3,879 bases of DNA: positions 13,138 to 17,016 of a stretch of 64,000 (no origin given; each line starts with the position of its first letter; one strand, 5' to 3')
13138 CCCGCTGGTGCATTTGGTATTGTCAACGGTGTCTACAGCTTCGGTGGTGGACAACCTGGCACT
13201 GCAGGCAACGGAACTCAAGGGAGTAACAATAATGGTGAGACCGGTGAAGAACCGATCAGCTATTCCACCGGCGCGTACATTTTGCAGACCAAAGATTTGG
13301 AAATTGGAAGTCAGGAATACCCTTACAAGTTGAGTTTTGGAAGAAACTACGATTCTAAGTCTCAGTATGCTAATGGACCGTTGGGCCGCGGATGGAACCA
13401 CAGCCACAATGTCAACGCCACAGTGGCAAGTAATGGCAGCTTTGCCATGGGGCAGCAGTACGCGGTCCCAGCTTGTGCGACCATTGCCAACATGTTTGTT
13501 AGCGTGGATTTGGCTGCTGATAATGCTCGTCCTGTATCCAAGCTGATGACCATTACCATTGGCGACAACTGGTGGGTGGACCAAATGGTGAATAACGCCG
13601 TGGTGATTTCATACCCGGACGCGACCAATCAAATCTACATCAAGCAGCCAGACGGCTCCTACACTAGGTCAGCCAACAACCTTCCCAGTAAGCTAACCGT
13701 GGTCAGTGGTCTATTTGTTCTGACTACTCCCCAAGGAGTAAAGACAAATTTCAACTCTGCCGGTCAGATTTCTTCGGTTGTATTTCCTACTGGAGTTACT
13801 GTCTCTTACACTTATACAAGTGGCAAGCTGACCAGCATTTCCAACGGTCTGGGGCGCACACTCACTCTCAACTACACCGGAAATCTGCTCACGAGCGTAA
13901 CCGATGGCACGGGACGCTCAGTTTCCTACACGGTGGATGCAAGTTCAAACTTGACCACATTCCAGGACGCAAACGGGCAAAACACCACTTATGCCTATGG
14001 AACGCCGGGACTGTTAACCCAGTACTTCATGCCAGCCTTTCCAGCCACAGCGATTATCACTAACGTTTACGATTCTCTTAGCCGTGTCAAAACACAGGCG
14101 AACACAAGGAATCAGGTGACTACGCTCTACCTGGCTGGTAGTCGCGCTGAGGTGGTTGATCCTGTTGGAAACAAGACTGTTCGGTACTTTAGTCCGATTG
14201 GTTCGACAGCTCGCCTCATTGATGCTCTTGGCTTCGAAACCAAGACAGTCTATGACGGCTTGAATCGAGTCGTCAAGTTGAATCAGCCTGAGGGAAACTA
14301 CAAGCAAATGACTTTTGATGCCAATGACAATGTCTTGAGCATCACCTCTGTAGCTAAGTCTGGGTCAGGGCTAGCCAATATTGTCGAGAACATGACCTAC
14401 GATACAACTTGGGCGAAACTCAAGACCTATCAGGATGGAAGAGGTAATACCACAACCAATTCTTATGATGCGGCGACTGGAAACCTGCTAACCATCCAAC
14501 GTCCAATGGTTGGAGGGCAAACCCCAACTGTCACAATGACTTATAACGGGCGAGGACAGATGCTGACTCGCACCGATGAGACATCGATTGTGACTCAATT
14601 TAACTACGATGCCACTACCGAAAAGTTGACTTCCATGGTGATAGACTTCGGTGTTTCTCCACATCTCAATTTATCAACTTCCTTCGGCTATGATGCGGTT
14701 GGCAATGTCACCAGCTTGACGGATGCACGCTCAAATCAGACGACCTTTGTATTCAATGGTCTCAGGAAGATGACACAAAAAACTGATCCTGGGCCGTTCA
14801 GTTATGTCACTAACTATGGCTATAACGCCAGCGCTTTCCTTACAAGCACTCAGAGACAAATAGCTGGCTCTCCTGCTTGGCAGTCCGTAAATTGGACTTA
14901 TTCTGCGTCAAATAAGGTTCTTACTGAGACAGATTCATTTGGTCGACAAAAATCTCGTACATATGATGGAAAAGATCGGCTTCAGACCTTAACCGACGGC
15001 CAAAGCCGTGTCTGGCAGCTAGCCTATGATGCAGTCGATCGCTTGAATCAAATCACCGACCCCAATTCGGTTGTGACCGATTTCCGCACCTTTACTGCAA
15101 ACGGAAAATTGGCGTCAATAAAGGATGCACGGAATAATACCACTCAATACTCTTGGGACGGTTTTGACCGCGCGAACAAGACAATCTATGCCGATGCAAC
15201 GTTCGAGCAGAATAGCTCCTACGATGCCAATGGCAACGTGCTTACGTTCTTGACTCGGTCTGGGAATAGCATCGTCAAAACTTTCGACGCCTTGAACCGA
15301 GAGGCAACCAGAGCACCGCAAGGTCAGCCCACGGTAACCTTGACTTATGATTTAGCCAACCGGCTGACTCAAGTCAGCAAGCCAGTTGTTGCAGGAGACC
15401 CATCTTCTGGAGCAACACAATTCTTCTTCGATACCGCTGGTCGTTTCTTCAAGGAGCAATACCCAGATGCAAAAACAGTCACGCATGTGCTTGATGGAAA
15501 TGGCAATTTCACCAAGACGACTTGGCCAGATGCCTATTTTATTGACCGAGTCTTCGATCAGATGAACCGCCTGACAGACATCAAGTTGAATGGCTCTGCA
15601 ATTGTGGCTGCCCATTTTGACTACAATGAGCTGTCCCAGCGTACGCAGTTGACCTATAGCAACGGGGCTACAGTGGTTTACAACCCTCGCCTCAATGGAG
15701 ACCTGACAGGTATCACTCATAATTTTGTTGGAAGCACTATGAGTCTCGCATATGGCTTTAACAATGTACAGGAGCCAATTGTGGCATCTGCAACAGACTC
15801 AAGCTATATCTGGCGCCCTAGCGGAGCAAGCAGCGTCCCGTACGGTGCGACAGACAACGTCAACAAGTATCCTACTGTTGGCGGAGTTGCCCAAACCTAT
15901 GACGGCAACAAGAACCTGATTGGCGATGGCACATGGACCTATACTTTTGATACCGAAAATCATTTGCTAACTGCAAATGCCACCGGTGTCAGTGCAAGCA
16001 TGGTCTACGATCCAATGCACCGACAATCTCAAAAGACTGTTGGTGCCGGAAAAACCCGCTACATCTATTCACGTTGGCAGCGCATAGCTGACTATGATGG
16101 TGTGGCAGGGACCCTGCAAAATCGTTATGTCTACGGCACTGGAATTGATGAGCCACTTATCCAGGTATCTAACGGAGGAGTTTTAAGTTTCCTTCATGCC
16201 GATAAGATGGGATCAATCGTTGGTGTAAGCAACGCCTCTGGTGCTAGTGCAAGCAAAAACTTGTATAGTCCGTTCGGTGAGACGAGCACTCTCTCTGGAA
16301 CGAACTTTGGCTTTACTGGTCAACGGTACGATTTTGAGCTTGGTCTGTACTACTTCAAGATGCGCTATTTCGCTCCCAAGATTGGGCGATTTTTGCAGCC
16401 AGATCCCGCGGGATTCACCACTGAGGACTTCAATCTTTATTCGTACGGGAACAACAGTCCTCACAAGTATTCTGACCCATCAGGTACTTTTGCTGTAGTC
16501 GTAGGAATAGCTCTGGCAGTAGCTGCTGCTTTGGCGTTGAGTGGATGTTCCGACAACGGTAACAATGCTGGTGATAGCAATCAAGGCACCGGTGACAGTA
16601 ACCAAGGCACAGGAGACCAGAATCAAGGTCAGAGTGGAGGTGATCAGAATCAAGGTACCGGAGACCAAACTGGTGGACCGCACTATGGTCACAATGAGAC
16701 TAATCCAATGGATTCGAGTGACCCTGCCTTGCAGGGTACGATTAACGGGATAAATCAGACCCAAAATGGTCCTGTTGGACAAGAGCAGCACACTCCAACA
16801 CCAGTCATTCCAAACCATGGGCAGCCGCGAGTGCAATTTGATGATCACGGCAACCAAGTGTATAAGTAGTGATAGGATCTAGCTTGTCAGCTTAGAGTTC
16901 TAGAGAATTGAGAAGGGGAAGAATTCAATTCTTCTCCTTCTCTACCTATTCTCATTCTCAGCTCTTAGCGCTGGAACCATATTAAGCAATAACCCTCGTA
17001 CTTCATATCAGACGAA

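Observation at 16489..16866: RHS payload is a hydrophobic lipobox-like helix plus GDxNQGT repeats, not an enzyme-like toxin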

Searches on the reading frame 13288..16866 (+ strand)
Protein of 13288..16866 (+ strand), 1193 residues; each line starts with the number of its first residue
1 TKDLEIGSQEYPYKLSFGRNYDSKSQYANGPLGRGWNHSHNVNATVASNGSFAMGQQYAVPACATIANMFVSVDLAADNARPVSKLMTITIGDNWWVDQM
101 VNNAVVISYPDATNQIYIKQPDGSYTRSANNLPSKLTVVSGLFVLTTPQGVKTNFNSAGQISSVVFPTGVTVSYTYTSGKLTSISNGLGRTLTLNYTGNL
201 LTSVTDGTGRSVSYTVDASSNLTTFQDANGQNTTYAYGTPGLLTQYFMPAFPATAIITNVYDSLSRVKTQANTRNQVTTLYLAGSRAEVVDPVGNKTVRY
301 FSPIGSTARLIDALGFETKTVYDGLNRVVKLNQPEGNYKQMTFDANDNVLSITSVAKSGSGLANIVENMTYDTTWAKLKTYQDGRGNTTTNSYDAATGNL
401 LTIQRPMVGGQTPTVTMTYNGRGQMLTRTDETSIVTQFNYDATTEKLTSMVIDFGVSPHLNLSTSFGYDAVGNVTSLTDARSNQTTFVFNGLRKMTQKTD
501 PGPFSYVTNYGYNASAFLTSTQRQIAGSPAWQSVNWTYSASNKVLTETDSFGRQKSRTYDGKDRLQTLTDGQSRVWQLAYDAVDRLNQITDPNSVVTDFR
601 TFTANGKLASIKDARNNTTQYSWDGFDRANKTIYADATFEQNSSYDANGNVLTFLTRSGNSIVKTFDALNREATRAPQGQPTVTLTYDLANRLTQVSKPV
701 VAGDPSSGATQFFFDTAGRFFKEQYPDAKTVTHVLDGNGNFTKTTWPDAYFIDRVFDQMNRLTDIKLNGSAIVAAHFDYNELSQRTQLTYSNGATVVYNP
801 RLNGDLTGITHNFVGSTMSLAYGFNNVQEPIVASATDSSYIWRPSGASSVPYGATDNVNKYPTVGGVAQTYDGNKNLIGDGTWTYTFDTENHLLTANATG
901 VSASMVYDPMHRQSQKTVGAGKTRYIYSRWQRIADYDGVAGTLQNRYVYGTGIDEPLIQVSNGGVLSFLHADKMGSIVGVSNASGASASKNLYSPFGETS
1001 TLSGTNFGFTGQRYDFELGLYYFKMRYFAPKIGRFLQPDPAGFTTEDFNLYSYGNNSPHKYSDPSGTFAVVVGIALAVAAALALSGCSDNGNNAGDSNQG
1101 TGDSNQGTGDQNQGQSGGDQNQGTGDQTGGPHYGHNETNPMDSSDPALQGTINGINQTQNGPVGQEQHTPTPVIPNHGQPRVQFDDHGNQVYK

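Call 93: predict_structure(alignment_id=A3)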
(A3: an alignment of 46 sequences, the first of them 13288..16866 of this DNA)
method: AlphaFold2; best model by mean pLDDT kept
length: 1193 residues; sequences in the alignment: 46
mean_pLDDT: 78.7   pTM: 0.74
mean pLDDT of the five models: 78.7, 78.0, 78.0, 76.8, 75.1
residues with pLDDT >= 90: 534; 70-90: 413; 50-70: 84; < 50: 162
segments of 3 or more residues with pLDDT < 50: 844-848, 1039-1193
pLDDT, mean of each block of 10 residues (from residue 1): 85 91 85 91 85 69 69 72 71 68 83 78 75 79 89 93 92 93 92 94 94 95 95 93 93 92 87 92 89 93 86 95 85 95 88 93 94 92 95 93 92 94 92 93 88 89 93 93 94 92 92 92 80 92 90 91 89 88 88 80 91 78 92 84 92 89 94 92 92 91 86 92 93 93 93 94 92 93 92 93 87 90 79 77 46 62 76 78 85 87 89 88 89 89 91 83 90 79 87 58 62 72 70 63 37 36 33 29 25 25 25 23 24 23 26 25 23 23 26 24
secondary structure, 60 per line:
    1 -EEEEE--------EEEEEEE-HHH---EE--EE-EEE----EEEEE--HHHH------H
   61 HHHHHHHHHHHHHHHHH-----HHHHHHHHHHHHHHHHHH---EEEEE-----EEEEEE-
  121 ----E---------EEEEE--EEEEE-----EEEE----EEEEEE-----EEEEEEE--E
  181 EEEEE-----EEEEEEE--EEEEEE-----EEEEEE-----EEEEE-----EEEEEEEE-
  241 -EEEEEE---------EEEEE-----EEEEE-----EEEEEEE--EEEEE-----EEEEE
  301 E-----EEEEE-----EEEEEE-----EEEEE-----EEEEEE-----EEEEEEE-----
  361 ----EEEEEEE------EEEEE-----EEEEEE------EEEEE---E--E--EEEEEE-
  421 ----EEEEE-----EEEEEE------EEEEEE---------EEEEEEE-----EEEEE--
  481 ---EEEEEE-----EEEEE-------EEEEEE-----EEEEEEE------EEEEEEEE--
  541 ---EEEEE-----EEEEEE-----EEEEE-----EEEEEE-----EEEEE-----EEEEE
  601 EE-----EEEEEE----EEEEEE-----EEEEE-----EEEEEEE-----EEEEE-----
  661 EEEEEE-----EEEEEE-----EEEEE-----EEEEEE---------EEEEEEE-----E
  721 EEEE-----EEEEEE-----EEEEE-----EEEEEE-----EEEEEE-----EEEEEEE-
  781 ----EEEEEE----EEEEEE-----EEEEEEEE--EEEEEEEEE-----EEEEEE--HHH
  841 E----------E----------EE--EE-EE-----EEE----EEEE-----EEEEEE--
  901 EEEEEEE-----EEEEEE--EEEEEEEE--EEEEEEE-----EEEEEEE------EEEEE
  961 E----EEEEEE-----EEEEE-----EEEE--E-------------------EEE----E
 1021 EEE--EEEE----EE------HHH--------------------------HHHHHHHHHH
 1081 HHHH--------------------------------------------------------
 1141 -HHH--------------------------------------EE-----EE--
elements in order (helices of 4 or more, strands of 3 or more residues): E2-6 E15-21 E36-38 E43-47 H50-53 H60-77 H83-100 E104-108 E114-119 E135-139 E142-146 E152-155 E160-165 E171-177 E180-185 E191-197 E200-205 E211-216 E222-226 E232-239 E242-247 E257-261 E267-271 E277-283 E286-290 E296-301 E307-311 E317-322 E328-332 E338-343 E349-355 E365-371 E378-382 E388-393 E400-404 E414-419 E425-429 E435-440 E447-452 E462-468 E474-478 E484-489 E495-499 E507-512 E518-524 E531-538 E544-548 E554-559 E565-569 E575-580 E586-590 E596-602 E608-613 E618-623 E629-633 E639-645 E651-655 E661-666 E672-677 E683-687 E693-698 E708-714 E720-724 E730-735 E741-745 E751-756 E762-767 E773-779 E785-790 E795-800 E806-813 E816-824 E830-835 E877-879 E884-887 E893-898 E901-907 E913-918 E921-928 E931-937 E943-949 E956-961 E966-971 E977-981 E987-990 E1013-1015 E1020-1023 E1026-1029 H1071-1084

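Call 95: fold_search(model_id=the predicted structure, library=pdb)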
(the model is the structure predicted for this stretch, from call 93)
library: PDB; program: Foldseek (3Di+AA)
matches with E <= 10: 963; with E <= 0.001: 121
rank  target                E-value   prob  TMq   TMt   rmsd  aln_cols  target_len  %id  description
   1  8qjc                  1.3e-51  1.00  0.58  0.64   9.3      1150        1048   17  T6SS-linked Rhs repeat protein - Salmonella bongori Rhs-core domain with toxin domain (released 2024-09-25)
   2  8qja_C                2.2e-51  1.00  0.46  0.52  11.3      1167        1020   16  T6SS-linked Rhs repeat protein - Advenella mimigardefordensis VgrG-Rhs core (released 2024-09-25)
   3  8qja_B                2.3e-51  1.00  0.46  0.51  11.6      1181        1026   16  T6SS-linked Rhs repeat protein - Advenella mimigardefordensis VgrG-Rhs core (released 2024-09-25)
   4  8qjb_A                3.3e-51  1.00  0.57  0.64   8.9      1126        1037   17  T6SS-linked Rhs repeat protein - Salmonella bongori Rhs-core domain extended N-terminus (released 2024-09-25)
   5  8qja_D                3.6e-51  1.00  0.62  0.72   7.5      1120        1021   16  T6SS-linked Rhs repeat protein - Advenella mimigardefordensis VgrG-Rhs core (released 2024-09-25)
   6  8qjd_B                4.8e-51  1.00  0.57  0.64   8.4      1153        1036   17  T6SS-linked Rhs repeat protein - Salmonella bongori Rhs-core domain (released 2024-09-25)
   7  8qja_A                1.3e-50  1.00  0.62  0.72   7.4      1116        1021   16  T6SS-linked Rhs repeat protein - Advenella mimigardefordensis VgrG-Rhs core (released 2024-09-25)
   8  7q97_A                2.1e-48  1.00  0.49  0.54   9.8      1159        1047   16  Structure of the bacterial type VI secretion system effector RhsA. (released 2021-12-22)
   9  8uxt                  2.9e-48  1.00  0.51  0.43  10.1      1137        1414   17  Acinetobacter baumannii Tse15 Rhs effector, toxin cleavage mutant (D1369N, D1391N) (released 2024-10-09)
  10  7pq5                  1.4e-47  1.00  0.63  0.71   7.4      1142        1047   16  Photorhabdus laumondii T6SS-associated Rhs protein carrying the Tre23 toxin domain (released 2021-12-01)
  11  8cp6_B                1.2e-46  1.00  0.55  0.60   8.9      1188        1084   16  Type six secretion system exported effector 5 (Tse5) (released 2023-12-06)
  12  8uy4_A                2.4e-46  1.00  0.47  0.42  11.6      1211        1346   15  Acinetobacter baumannii Tse15 Rhs effector (released 2024-10-09)
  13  8h8b                  1.8e-43  1.00  0.60  0.68   8.2      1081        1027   16  Type VI secretion system effector RhsP in its pre-autoproteolysis and monomeric form (released 2023-01-18)
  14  9ifo_A                4.7e-42  1.00  0.36  0.32  15.1      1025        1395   18  Structure of Teneurin-Like Protein (TLP) (released 2026-03-11)
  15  8h8a_A                5.7e-42  1.00  0.34  0.40  14.4      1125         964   16  Type VI secretion system effector RhsP in its post-autoproteolysis and monomeric form (released 2023-01-18)
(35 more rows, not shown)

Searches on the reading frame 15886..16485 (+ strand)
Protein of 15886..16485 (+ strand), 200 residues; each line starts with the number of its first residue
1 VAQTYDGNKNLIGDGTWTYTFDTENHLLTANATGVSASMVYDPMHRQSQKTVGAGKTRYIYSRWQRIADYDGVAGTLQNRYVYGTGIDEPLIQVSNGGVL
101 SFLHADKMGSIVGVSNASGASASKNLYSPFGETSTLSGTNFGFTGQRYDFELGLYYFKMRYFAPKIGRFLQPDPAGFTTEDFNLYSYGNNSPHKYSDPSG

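Call 34: find_related_loci(query=A1, collection=metagenome_contigs, flank=5000)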
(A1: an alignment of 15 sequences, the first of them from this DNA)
Query A1 (200 aa) in metagenome_contigs; peptide patterns used: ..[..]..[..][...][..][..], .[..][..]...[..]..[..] (x = any residue, [..] = any of these).
548 stretches matched a pattern; 416 encode a relative of the query (tblastn E <= 1e-3); the best 80 are kept; 80 distinct loci.
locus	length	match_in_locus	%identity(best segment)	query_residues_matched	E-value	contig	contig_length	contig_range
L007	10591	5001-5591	74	4-200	5e-99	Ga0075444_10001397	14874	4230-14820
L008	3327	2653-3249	73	2-200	5e-100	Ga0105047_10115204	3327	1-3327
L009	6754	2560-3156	73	2-200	1e-98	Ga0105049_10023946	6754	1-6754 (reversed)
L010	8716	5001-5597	73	2-200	2e-98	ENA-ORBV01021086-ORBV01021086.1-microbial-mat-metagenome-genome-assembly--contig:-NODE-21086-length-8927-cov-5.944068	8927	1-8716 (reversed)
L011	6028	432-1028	73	2-200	2e-98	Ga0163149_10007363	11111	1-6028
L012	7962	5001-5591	73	4-200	1e-97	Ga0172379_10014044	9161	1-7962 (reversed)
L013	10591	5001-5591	75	4-200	1e-96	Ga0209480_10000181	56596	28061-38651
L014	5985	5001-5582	74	4-197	3e-97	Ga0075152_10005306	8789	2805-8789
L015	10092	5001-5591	75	4-200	1e-96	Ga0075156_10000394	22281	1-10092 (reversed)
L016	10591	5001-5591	72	4-200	5e-94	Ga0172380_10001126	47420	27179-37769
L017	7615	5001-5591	71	4-200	7e-93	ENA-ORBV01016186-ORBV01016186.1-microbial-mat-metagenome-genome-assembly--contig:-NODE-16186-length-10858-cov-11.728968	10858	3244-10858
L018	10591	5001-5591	71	4-200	7e-93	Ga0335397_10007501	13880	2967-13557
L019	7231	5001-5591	71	4-200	7e-93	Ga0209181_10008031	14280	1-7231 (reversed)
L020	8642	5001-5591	71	4-200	7e-93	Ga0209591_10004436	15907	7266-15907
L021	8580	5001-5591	71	4-200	7e-93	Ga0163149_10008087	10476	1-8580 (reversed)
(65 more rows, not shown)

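Call 35: find_related_loci(query=A1, collection=genome_contigs, flank=5000)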
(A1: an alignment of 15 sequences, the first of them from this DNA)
Query A1 (200 aa) in genome_contigs; peptide patterns used: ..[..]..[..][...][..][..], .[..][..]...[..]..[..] (x = any residue, [..] = any of these).
425 stretches matched a pattern; 327 encode a relative of the query (tblastn E <= 1e-3); the best 80 are kept; 80 distinct loci.
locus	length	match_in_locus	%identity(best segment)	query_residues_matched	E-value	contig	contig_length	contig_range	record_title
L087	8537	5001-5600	81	1-200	7e-111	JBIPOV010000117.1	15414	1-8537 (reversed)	MAG: Candidatus Obscuribacteraceae bacterium isolate ME2014-09-24_3300034019_group5_bin156 Rohwer_bin1402_scaffold_2376_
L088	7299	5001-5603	71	1-200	4e-97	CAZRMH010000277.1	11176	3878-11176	MAG TPA_asm: uncultured Candidatus Obscuribacterales bacterium isolate SRP287051_co1_22 genome assembly, contig: NODE_76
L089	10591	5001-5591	75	4-200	1e-96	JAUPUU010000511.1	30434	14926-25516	MAG: Cyanobacteriota bacterium erpe_2018_sw_21hr_WHONDRS-SW48-000092_B_bin.40 scaffold_1202700, whole genome shotgun seq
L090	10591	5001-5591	72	4-200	2e-96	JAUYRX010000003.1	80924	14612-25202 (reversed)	MAG: Candidatus Melainabacteria bacterium isolate C5_metabat.bin.15 C5_k141_308732, whole genome shotgun sequence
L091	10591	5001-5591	71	4-200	2e-94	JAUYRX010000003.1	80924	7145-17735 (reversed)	MAG: Candidatus Melainabacteria bacterium isolate C5_metabat.bin.15 C5_k141_308732, whole genome shotgun sequence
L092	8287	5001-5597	71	1-200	5e-94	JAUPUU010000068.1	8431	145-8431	MAG: Cyanobacteriota bacterium erpe_2018_sw_21hr_WHONDRS-SW48-000092_B_bin.40 scaffold_118040, whole genome shotgun sequ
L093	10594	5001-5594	72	4-200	3e-94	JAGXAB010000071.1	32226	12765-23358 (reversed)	MAG: Cyanobacteria bacterium REEB67 contig-150_1595, whole genome shotgun sequence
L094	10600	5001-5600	72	1-200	6e-96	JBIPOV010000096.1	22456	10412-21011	MAG: Candidatus Obscuribacteraceae bacterium isolate ME2014-09-24_3300034019_group5_bin156 Rohwer_bin1402_scaffold_1124_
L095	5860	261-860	68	1-200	1e-93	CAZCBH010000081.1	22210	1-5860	MAG TPA_asm: uncultured Candidatus Obscuribacterales bacterium isolate SRP329715_co1_382 genome assembly, contig: NODE_3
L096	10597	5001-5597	71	1-200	3e-92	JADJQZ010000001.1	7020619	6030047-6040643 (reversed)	MAG: Candidatus Obscuribacter sp. isolate Fred_18-Q3-R57-64_MAXAC.356 tig00000077-10-70086850, whole genome shotgun sequ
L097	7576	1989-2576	72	5-200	1e-92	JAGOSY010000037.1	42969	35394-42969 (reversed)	Bacterium isolate Gw_Eff_bin_360 Gw_Eff_1446_length_42969_cov_16.663274, whole genome shotgun sequence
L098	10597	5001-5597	70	1-200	2e-92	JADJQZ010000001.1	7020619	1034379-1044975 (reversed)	MAG: Candidatus Obscuribacter sp. isolate Fred_18-Q3-R57-64_MAXAC.356 tig00000077-10-70086850, whole genome shotgun sequ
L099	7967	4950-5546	67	2-200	3e-90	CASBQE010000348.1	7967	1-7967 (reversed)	MAG: uncultured cyanobacterium isolate PMM_0083 genome assembly, contig: PMM_0083_000000000348, whole genome shotgun seq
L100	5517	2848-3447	68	1-200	1e-89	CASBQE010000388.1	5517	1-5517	MAG: uncultured cyanobacterium isolate PMM_0083 genome assembly, contig: PMM_0083_000000000388, whole genome shotgun seq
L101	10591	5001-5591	68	4-200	5e-89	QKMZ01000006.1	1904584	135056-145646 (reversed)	MAG: Candidatus Melainabacteria bacterium isolate BJP_IG3402_49_16 bjp_ig3402_Sc_21_5_0_2_B, whole genome shotgun sequen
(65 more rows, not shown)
